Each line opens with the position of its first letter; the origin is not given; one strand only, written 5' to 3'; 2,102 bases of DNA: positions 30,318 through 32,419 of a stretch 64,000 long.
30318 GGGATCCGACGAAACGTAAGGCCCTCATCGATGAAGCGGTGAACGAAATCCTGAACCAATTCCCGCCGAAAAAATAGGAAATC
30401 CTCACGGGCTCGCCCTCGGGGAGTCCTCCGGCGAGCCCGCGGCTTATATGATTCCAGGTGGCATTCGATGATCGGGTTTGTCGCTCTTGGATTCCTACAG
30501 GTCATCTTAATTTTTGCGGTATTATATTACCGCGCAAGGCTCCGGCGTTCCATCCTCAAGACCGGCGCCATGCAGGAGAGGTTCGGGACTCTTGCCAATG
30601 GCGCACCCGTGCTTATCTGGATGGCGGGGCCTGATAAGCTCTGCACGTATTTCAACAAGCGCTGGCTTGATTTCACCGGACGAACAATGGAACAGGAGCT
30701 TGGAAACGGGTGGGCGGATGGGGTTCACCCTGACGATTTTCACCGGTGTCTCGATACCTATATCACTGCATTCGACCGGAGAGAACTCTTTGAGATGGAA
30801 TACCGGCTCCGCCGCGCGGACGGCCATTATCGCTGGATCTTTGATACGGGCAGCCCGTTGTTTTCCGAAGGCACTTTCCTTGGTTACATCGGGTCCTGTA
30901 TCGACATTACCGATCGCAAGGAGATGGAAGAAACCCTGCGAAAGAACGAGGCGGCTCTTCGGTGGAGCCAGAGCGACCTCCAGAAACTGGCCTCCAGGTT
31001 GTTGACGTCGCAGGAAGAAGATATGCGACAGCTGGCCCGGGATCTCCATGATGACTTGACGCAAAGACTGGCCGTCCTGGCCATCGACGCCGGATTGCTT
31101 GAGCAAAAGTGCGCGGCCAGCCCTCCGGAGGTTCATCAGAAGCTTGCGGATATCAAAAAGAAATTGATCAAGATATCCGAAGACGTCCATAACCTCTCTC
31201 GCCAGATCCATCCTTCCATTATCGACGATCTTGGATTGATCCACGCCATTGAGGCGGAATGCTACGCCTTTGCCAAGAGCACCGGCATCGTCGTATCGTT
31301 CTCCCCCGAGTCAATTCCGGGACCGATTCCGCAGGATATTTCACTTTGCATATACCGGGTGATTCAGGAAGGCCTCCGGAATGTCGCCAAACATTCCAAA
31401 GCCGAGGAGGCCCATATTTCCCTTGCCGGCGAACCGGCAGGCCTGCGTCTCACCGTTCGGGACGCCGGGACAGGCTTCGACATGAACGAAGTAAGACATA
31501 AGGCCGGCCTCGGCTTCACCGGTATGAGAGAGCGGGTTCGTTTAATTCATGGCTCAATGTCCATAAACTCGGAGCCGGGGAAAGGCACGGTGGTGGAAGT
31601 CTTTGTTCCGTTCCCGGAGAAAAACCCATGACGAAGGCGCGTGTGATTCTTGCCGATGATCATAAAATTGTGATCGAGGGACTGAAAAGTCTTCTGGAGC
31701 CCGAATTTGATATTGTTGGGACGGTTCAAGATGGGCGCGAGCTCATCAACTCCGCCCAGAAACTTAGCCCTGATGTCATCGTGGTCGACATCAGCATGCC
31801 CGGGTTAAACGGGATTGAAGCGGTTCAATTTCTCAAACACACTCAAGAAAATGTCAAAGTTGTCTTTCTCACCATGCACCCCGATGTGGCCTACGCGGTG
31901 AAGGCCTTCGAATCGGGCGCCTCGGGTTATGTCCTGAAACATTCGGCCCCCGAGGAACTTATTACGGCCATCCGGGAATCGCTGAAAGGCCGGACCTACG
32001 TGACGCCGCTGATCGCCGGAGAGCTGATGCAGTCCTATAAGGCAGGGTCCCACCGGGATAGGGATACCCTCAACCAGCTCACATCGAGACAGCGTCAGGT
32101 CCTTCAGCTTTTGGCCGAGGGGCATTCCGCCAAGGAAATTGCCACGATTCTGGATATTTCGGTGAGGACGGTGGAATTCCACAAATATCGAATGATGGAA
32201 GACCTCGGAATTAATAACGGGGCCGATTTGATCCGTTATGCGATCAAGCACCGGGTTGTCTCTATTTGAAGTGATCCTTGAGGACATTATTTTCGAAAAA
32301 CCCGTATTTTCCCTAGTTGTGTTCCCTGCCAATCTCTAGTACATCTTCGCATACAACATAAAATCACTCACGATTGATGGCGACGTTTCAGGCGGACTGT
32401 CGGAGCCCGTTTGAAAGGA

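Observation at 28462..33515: Tandem array of paralogous lipoproteins with a conserved Cys pair, embedded with a NarL-type two-component system and an orphan receiver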

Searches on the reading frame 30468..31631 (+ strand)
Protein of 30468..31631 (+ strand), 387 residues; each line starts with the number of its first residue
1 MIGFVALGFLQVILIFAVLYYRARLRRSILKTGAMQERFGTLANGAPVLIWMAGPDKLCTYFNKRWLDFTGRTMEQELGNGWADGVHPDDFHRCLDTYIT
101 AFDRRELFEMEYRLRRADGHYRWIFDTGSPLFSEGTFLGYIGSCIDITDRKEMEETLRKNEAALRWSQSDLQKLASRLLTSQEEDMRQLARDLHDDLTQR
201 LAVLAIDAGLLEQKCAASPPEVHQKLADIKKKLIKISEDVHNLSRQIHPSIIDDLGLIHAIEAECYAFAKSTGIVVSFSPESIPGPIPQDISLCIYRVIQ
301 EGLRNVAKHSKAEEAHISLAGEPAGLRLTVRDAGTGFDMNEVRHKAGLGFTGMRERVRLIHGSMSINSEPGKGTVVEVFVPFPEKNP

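Call 3: search_protein_families(library=pfam, proteins=[window:30468-31631:+], max_evalue=0.01)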
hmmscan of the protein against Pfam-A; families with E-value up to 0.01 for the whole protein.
window:30468-31631:+ (387 aa): 7 families
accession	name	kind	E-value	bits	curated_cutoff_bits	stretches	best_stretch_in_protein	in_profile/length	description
PF08447.18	PAS_3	-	9.2e-16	58.3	25.6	1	61-142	3-87/89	PAS fold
PF02518.31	HATPase_c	-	3.1e-13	50.6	26.4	1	295-383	6-110/111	Histidine kinase-, DNA gyrase B-, and HSP90-like ATPase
PF07730.19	HisKA_3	-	7.5e-10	39.7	24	1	188-250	4-66/68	Histidine kinase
PF00989.32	PAS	-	4.4e-09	36.8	22.6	1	41-147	5-113/113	PAS fold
PF13426.13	PAS_9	-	1.2e-07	32.4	27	1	55-149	9-103/103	PAS domain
PF08448.16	PAS_4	-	1.2e-05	26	23.1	1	46-152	4-110/110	PAS fold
PF13188.13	PAS_8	-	0.00023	21.4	21.8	1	37-91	1-55/65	PAS domain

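Call 6: search_protein_families(library=ncbifam, proteins=[window:30468-31631:+], max_evalue=0.1)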
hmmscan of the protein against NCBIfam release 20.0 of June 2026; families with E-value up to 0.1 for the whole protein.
window:30468-31631:+ (387 aa): 30 families (the best 25 are shown)
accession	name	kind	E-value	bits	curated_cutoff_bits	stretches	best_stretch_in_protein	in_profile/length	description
NF052443.1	SensHisKinMctS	equivalog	2.4e-41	141.5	700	1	165-381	230-447/457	two-component system sensor histidine kinase MctS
NF008649.0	PRK11644.1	equivalog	5.8e-36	124.3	408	1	161-381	279-495/499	signal transduction histidine-protein kinase/phosphatase UhpB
NF052531.1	Strep_LiaS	equivalog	6.3e-24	84.8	450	1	145-381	88-326/328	envelope stress sensor histidine kinase LiaS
NF007896.0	PRK10600.1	equivalog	1.9e-20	73.1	578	1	186-379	391-582/598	nitrate/nitrite two-component system sensor histidine kinase NarX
NF041880.1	EPS_EpsF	equivalog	5.9e-19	67.9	900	1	26-162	134-272/492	response regulator EpsF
NF008184.0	PRK10935.1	equivalog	3.7e-18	65.5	553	1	187-381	365-558/565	nitrate/nitrite two-component system sensor histidine kinase NarQ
TIGR00229.1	sensory_box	domain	3.8e-18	65.8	22.9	1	36-157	4-126/126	PAS domain S-box protein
NF053781.1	cdiGMPphdstlr2612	equivalog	4.1e-11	41.3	1600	1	77-165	629-718/1268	Tlr1612 family c-di-GMP phosphodiesterase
NF047786.1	his_kin_MadS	equivalog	2.7e-10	39.9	500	1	152-344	199-386/434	MadS family sensor histidine kinase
NF047322.1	HK_morpho_MacS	equivalog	8.6e-10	38.3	300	1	169-381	168-367/367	MacS family sensor histidine kinase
NF052573.1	HisKinEspAMyxo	equivalog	1.6e-09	36.4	1400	1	83-160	178-256/755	serine histidine kinase EspA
NF007298.0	PRK09776.1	equivalog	2.1e-08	32.5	1135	1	50-159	442-552/1111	diguanylate cyclase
NF008302.0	PRK11091.1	equivalog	0.00012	20.5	838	1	44-160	162-279/779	aerobic respiration two-component sensor histidine kinase ArcB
NF010076.0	PRK13557.1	subfamily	0.00014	20.5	631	1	55-160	51-157/540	histidine kinase famiy protein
NF008468.0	PRK11360.1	equivalog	0.00022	19.7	646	0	346-385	572-611/616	two-component system sensor histidine kinase AtoS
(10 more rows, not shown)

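Call 83: find_homologous_proteins(query=window:30468-31631:+, max_evalue=1e-30)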
Query window:30468-31631:+ (387 aa): 5409 proteins with E <= 1e-30 among 8000 candidates; the best 120 are listed.
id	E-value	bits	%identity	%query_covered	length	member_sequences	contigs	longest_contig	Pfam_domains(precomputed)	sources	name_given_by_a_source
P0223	3.6e-261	884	100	100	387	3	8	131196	PF08447.19,PF13426.14,PF07730.20,PF08448.17,PF02518.32,PF00989.32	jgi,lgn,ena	jgi:PAS domain S-box-containing protein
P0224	1.4e-216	737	81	100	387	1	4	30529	PF08447.19,PF13426.14,PF07730.20,PF08448.17,PF02518.32,PF00989.32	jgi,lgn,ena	-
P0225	2.8e-212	723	80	100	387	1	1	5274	PF08447.19,PF13426.14,PF07730.20,PF08448.17,PF02518.32,PF00989.32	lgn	-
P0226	3.3e-190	650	71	100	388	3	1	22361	PF08447.19,PF07730.20,PF08448.17,PF02518.32,PF00989.32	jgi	jgi:PAS domain S-box-containing protein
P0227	3.0e-188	644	71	100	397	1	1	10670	PF08447.19,PF13426.14,PF07730.20,PF08448.17,PF02518.32,PF00989.32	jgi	jgi:PAS domain S-box-containing protein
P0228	1.1e-145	503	58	89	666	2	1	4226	PF08447.19,PF13426.14,PF13188.14,PF07730.20,PF08448.17,PF02518.32,PF00989.32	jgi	jgi:PAS domain S-box-containing protein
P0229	3.0e-141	489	45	93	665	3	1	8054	PF08447.19,PF13426.14,PF13188.14,PF07730.20,PF08448.17,PF02518.32,PF00989.32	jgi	-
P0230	1.3e-138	480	60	90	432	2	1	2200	PF08447.19,PF13426.14,PF07730.20,PF08448.17,PF02518.32,PF00989.32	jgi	jgi:PAS domain S-box-containing protein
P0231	8.5e-137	474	56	91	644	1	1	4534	PF08447.19,PF13426.14,PF13188.14,PF12860.14,PF24820.2,PF07730.20,PF08448.17,PF02518.32,PF00989.32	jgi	jgi:PAS domain S-box-containing protein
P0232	9.5e-137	474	44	93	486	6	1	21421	PF08447.19,PF13426.14,PF13188.14,PF07730.20,PF08448.17,PF02518.32,PF00989.32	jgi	jgi:PAS domain S-box-containing protein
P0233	6.9e-134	465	58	90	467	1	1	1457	PF08447.19,PF13426.14,PF13188.14,PF07730.20,PF08448.17,PF02518.32,PF00989.32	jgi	jgi:PAS domain S-box-containing protein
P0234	8.5e-134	464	41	86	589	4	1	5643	PF08447.19,PF13426.14,PF13188.14,PF13185.13,PF13581.13,PF07730.20,PF08448.17,PF02518.32,PF00989.32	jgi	jgi:PAS domain S-box-containing protein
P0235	1.3e-132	460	57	90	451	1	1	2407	PF08447.19,PF13426.14,PF13188.14,PF07730.20,PF08448.17,PF02518.32,PF00989.32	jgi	-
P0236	1.8e-132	460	40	91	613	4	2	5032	PF08447.19,PF13426.14,PF13188.14,PF24820.2,PF07730.20,PF08448.17,PF02518.32,PF00989.32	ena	-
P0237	1.8e-132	460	42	90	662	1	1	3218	PF08447.19,PF13426.14,PF13188.14,PF13185.13,PF01590.33,PF07730.20,PF08448.17,PF02518.32,PF00989.32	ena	-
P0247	6.8e-128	445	56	89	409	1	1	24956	PF08447.19,PF07730.20,PF08448.17,PF02518.32,PF00989.32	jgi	jgi:PAS domain S-box-containing protein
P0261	8.5e-125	435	56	89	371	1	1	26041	PF08447.19,PF13426.14,PF07730.20,PF08448.17,PF02518.32,PF00989.32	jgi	jgi:PAS domain S-box-containing protein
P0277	5.2e-122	426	53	93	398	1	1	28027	PF08447.19,PF13426.14,PF07730.20,PF08448.17,PF02518.32,PF00989.32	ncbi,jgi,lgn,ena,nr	ncbi:MAG TPA: PAS domain S-box protein [Nitrospiria bacterium]|nr:PAS domain S-box protein [Nitrospi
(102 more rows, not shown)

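Call 84: find_encoding_contigs(protein=P0226, flank=5000, max_places=1)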
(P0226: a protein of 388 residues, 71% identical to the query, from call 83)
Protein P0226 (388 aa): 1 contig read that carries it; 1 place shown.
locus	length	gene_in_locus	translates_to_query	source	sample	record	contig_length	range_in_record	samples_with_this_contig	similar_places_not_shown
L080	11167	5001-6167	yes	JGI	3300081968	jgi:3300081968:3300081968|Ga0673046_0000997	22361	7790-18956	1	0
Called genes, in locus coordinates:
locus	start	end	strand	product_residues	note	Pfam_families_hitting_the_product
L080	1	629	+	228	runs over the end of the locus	-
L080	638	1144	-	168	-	PF02326:YMF19 (weak), PF00430:ATP-synt_B, PF05405:Mt_ATP-synt_B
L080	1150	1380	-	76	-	PF00137:ATP-synt_C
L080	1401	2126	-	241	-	PF00119:ATP-synt_A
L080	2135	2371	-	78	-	PF09527:ATPase_gene1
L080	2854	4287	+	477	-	PF00749:tRNA-synt_1c, PF19269:Anticodon_2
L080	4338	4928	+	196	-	PF13590:DUF4136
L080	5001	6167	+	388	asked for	PF00989:PAS, PF08448:PAS_4 (weak), PF08447:PAS_3, PF07730:HisKA_3, PF02518:HATPase_c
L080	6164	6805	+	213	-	PF00072:Response_reg, PF08281:Sigma70_r4_2, PF00196:GerE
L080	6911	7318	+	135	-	PF00072:Response_reg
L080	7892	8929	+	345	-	PF13557:Phenol_MetA_deg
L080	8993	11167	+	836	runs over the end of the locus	PF00884:Sulfatase, PF16347:SGSH_C (faint)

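Call 85: find_encoding_contigs(protein=P0277, flank=5000, max_places=1)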
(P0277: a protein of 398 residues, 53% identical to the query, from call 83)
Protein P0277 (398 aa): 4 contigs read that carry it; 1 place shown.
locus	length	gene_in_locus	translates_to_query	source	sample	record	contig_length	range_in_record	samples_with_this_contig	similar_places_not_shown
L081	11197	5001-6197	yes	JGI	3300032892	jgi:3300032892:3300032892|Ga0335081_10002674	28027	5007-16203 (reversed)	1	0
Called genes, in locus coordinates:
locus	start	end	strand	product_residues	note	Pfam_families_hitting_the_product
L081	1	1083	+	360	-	-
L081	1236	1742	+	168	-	PF01814:Hemerythrin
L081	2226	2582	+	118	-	PF04343:DUF488, PF22751:DUF488-N3a, PF22752:DUF488-N3i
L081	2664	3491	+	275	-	-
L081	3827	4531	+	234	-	-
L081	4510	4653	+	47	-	-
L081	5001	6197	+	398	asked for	PF00989:PAS, PF08448:PAS_4 (weak), PF13426:PAS_9 (weak), PF08447:PAS_3, PF07730:HisKA_3, PF02518:HATPase_c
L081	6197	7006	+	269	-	PF00072:Response_reg, PF00196:GerE, PF08281:Sigma70_r4_2, PF13384:HTH_23 (faint), PF13518:HTH_28 (faint)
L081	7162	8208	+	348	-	PF13557:Phenol_MetA_deg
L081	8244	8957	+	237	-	PF11769:DUF3313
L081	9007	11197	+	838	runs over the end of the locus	PF00884:Sulfatase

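Call 86: find_encoding_contigs(protein=P0247, flank=5000, max_places=1)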
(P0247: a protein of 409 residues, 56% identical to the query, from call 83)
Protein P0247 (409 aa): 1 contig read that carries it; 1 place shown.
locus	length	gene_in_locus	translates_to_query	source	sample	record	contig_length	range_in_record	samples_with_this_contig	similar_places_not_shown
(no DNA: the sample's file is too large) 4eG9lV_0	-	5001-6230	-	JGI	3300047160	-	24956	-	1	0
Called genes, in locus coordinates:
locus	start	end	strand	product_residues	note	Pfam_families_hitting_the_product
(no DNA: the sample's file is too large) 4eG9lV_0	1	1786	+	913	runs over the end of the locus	PF00675:Peptidase_M16, PF05193:Peptidase_M16_C, PF00675:Peptidase_M16, PF05193:Peptidase_M16_C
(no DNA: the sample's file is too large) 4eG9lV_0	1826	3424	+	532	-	PF07690:MFS_1, PF00083:Sugar_tr, PF07690:MFS_1 (weak), PF00083:Sugar_tr (weak)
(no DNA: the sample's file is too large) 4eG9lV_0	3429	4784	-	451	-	PF13378:MR_MLE_C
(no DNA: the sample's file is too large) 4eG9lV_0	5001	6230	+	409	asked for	PF00989:PAS, PF08448:PAS_4 (weak), PF08447:PAS_3, PF07730:HisKA_3, PF02518:HATPase_c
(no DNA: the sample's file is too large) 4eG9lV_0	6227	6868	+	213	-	PF00072:Response_reg, PF00196:GerE, PF04545:Sigma70_r4 (weak), PF08281:Sigma70_r4_2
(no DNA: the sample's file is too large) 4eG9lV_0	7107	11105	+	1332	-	PF06165:GH94_b-supersand, PF17167:Glyco_hydro_94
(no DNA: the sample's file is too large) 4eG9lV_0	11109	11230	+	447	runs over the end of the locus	PF10091:Glycoamylase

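Call 87: find_encoding_contigs(protein=P0261, flank=5000, max_places=1)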
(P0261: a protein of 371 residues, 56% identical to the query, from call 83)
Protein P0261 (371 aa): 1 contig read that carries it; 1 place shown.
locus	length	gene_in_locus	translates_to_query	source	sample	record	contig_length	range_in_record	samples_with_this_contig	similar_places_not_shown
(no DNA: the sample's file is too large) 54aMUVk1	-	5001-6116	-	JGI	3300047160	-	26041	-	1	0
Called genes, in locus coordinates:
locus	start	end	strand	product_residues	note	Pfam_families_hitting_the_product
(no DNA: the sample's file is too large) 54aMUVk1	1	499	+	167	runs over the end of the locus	PF01584:CheW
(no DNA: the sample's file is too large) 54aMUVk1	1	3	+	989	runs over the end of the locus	PF01627:Hpt, PF02895:H-kinase_dim, PF02518:HATPase_c, PF01584:CheW, PF00072:Response_reg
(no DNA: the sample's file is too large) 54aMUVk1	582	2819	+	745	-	PF12729:4HB_MCP_1, PF00672:HAMP, PF00015:MCPsignal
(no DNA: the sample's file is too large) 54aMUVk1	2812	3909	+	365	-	PF00072:Response_reg, PF01339:CheB_methylest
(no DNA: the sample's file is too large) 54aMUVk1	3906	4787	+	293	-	PF03705:CheR_N, PF01739:CheR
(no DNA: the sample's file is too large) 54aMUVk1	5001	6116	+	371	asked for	PF00989:PAS, PF08448:PAS_4 (weak), PF13426:PAS_9 (weak), PF08447:PAS_3, PF07730:HisKA_3, PF02518:HATPase_c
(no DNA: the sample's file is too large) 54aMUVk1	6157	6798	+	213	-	PF00072:Response_reg, PF08281:Sigma70_r4_2 (weak), PF00196:GerE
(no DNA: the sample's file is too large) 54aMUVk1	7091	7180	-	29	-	-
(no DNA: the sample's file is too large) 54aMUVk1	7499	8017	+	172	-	-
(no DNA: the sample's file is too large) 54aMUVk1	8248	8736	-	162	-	PF07885:Ion_trans_2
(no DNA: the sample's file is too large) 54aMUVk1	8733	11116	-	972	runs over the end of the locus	PF00069:Pkinase, PF07714:PK_Tyr_Ser-Thr, PF13414:TPR_11, PF13432:TPR_16, PF13414:TPR_11, PF13414:TPR_11, PF13432:TPR_16, PF13414:TPR_11, +18 more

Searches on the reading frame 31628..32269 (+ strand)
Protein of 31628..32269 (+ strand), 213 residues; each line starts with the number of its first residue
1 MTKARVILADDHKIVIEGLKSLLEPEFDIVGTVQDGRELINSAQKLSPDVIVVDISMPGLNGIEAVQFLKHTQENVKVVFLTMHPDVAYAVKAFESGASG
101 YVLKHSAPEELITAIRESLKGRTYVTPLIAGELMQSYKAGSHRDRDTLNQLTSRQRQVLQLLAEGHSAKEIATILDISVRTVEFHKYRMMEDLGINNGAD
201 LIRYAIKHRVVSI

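Call 3: search_protein_families(library=pfam, proteins=[window:31628-32269:+], max_evalue=0.01)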
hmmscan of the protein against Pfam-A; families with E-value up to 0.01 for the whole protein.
window:31628-32269:+ (213 aa): 13 families
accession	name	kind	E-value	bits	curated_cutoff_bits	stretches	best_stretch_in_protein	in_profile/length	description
PF00072.30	Response_reg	-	1.7e-28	99.4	30.2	1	6-116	1-111/111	Response regulator receiver domain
PF00196.25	GerE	-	1.3e-18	66.8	23.5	1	150-205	2-57/57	Bacterial regulatory proteins, luxR family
PF08281.18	Sigma70_r4_2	-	8.4e-11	41.8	25.7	1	146-191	6-52/54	Sigma-70, region 4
PF13384.12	HTH_23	-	1.4e-06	28.4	24.6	1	154-182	6-34/50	Homeodomain-like domain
PF02796.21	HTH_7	-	8.2e-06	26.3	23.8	1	154-182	10-38/45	Helix-turn-helix domain of resolvase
PF13518.12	HTH_28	-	9.6e-06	26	25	1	155-184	2-31/52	Helix-turn-helix domain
PF04545.22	Sigma70_r4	-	2.7e-05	24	24.1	1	148-182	2-37/50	Sigma-70, region 4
PF12840.13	HTH_20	-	0.00016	22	27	1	156-185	7-38/51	Helix-turn-helix domain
PF08279.18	HTH_11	-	0.00035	20.8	25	1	154-182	1-32/55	HTH domain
PF22233.2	PhyR_sigma-like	-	0.00088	19.5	27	1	148-183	1-37/50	Response regulator PhyR, sigma-like domain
PF13551.12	HTH_29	-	0.0029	18.1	28.1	1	157-182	3-29/64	Winged helix-turn helix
PF13936.12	HTH_38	-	0.0051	17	27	1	150-182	4-37/44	Helix-turn-helix domain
PF21476.4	PF0610-like_N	-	0.0074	16.9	33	0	152-183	1-32/50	PF0610-like, N-terminal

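Call 6: search_protein_families(library=ncbifam, proteins=[window:31628-32269:+], max_evalue=0.1)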
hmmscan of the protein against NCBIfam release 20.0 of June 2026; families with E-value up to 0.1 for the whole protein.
window:31628-32269:+ (213 aa): 140 families (the best 25 are shown)
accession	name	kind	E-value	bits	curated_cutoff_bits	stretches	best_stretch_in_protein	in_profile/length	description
NF052445.1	RespRegMctR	equivalog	1.9e-53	180.9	300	1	5-210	3-204/205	two-component system response regulator MctR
NF011896.0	PRK15369.1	equivalog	5.4e-50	169.9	242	1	2-210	2-209/211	two component system response regulator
NF007018.1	PRK09483.1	equivalog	3e-41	141.4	280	1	5-211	3-209/217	UvrY/SirA/GacA family response regulator transcription factor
NF007935.0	PRK10651.1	equivalog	3.7e-40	137.4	250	1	3-196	6-201/216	two-component system response regulator NarL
NF007708.0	PRK10403.1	equivalog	7.1e-33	113.9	343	1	3-195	6-198/215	nitrate/nitrite response regulator protein NarP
NF047785.1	respo_reg_MadR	equivalog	5.7e-32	110.8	300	1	5-208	2-206/209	MadR family response regulator transcription factor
NF006900.1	PRK09390.1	equivalog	2.9e-31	108.6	255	1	2-209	2-201/203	response regulator FixJ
NF007685.0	PRK10360.1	equivalog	6.1e-31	107.8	258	1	5-203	3-190/196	response regulator transcription factor UhpA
NF008098.0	PRK10840.1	equivalog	1.5e-28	99.8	235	1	1-205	1-205/216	response regulator transcription factor RcsB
NF007403.0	PRK09935.1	equivalog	2e-28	99.4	271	1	1-210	1-209/210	fimbria biosynthesis transcriptional regulator FimZ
NF007419.0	PRK09958.1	equivalog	2.3e-27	95.9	251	1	6-209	3-202/204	acid-sensing system DNA-binding response regulator EvgA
NF040749.1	tetrathio_RR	equivalog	3.8e-27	95.3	290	1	7-203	3-186/191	tetrathionate respiration response regulator TtrR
NF041830.1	RR_TF_ErdR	exception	2e-18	66.9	390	1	6-196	4-196/213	response regulator transcription factor ErdR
NF008677.0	PRK11697.1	equivalog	2.3e-18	66.4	246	1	5-116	3-113/238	two-component system response regulator BtsR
NF041367.1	CheY_Halo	equivalog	9.6e-18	64.6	200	1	6-117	1-112/114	chemotaxis protein CheY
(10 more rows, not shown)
